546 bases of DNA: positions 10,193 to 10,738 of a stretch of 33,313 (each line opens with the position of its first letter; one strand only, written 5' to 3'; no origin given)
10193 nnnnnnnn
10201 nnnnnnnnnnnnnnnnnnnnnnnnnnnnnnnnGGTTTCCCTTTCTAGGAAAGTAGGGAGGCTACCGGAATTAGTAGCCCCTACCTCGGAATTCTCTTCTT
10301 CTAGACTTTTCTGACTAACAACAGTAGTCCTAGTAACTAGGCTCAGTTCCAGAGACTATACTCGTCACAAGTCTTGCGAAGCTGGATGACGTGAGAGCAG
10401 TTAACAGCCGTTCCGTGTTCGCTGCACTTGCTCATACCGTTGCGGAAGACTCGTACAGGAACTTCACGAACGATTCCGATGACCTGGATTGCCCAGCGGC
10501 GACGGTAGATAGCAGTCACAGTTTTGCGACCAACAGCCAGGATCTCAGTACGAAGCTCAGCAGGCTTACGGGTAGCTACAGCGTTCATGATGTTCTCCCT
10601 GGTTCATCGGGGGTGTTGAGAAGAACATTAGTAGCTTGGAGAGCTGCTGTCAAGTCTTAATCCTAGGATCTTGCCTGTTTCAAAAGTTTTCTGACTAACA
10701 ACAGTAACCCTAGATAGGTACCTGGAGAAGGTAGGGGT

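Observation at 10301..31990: Ten near-invariant copies of an asymmetric 27-bp motif at gene boundaries across the genome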

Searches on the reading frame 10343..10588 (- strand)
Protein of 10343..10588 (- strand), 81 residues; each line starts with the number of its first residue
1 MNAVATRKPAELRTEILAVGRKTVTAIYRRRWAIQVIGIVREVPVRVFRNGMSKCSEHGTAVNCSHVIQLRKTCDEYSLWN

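Call 6: search_protein_families(library=phrogs, proteins=[window:10343-10588:-])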
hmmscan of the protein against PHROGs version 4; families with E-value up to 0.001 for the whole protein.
window:10343-10588:- (81 aa): 0 families

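Call 15: search_protein_families(library=pfam, proteins=[window:10343-10588:-], max_evalue=0.01)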
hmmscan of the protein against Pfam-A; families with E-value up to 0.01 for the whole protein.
window:10343-10588:- (81 aa): 0 families
